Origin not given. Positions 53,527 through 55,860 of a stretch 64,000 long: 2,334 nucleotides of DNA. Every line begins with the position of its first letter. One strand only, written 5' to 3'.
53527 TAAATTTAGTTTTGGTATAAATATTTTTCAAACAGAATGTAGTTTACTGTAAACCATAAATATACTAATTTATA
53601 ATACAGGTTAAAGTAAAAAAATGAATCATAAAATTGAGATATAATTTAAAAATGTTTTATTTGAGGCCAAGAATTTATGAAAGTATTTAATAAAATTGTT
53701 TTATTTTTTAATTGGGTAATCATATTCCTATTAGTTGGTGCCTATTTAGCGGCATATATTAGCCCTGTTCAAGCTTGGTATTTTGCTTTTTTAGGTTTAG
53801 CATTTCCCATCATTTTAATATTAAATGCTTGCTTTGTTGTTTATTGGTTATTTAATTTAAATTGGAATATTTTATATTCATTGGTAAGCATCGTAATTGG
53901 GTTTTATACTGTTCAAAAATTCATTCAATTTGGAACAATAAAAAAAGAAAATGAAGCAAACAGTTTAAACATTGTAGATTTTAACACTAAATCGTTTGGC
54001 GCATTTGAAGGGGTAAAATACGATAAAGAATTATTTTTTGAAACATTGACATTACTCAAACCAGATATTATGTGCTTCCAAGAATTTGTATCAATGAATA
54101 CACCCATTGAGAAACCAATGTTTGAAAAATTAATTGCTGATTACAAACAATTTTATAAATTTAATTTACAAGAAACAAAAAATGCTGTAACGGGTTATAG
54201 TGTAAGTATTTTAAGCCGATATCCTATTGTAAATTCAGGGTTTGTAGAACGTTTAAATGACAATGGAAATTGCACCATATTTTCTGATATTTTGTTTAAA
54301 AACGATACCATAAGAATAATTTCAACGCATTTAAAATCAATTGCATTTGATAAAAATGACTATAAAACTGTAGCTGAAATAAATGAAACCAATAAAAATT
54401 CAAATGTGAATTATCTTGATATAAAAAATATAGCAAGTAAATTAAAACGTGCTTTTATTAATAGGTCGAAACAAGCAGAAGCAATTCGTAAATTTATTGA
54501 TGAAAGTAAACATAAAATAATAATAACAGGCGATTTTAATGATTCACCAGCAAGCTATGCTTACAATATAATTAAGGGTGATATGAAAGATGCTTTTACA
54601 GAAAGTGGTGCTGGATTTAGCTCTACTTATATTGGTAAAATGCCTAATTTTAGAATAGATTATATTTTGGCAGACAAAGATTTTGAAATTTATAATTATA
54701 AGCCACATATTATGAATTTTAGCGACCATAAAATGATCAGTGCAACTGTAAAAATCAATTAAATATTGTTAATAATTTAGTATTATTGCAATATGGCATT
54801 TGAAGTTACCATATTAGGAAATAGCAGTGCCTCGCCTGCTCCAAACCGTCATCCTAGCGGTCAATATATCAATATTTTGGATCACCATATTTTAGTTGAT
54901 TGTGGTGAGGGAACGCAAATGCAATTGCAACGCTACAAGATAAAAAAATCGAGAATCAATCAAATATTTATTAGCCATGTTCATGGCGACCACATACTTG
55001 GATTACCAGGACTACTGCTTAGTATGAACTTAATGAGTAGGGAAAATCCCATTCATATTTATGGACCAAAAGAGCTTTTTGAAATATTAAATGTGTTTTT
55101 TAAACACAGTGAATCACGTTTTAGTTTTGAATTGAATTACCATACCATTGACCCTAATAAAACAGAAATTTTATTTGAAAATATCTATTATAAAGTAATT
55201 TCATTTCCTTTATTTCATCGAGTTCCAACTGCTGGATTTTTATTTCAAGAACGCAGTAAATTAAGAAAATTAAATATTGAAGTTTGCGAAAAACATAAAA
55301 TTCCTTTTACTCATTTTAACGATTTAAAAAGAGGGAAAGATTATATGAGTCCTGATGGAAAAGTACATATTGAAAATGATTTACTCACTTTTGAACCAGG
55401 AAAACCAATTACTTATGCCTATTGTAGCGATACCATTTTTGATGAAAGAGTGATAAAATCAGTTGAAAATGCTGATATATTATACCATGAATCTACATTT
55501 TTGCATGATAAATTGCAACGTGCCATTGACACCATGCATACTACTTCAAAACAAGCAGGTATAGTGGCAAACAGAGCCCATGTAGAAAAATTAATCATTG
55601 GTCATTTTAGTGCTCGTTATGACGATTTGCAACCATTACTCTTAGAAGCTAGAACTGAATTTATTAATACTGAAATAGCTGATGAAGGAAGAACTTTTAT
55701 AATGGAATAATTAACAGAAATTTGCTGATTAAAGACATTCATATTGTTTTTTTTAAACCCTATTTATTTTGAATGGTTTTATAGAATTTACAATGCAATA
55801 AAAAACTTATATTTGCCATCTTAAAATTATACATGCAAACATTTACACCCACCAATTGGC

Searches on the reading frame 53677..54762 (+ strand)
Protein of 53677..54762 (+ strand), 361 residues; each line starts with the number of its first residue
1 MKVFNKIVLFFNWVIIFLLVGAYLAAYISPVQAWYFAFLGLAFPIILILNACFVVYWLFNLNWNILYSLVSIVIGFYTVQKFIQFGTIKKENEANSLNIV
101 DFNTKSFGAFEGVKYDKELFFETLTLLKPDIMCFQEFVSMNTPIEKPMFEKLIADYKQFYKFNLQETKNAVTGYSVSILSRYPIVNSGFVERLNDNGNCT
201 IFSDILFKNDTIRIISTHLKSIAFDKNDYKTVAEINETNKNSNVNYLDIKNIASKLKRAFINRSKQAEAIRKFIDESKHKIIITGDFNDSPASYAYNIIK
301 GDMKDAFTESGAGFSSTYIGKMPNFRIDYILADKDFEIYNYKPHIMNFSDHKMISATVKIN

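Call 68: search_protein_families(library=pfam, proteins=[window:53677-54762:+], max_evalue=0.00001)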
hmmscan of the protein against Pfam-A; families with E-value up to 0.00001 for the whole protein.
window:53677-54762:+ (361 aa): 1 family
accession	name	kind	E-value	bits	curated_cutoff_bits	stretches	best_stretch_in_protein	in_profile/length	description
PF03372.29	Exo_endo_phos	-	6e-15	56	24.5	1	107-351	8-225/225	Endonuclease/Exonuclease/phosphatase family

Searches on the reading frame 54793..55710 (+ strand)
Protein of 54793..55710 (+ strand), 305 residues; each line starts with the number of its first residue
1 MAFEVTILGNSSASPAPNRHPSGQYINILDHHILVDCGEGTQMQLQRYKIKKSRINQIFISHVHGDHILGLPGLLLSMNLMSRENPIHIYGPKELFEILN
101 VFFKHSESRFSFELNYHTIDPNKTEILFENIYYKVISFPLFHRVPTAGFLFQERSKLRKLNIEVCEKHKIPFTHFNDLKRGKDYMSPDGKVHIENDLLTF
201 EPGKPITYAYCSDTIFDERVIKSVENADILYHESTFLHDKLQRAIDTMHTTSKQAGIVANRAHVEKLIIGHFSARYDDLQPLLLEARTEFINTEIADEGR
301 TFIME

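Call 68: search_protein_families(library=pfam, proteins=[window:54793-55710:+], max_evalue=0.00001)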
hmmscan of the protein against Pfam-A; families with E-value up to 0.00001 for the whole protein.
window:54793-55710:+ (305 aa): 2 families
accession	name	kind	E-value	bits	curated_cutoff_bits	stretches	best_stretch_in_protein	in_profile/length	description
PF12706.13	Lactamase_B_2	-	1.2e-15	58.1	27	1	31-153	1-132/200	Beta-lactamase superfamily domain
PF00753.33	Lactamase_B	-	5.4e-08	33.5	22.7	1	30-76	15-65/196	Metallo-beta-lactamase superfamily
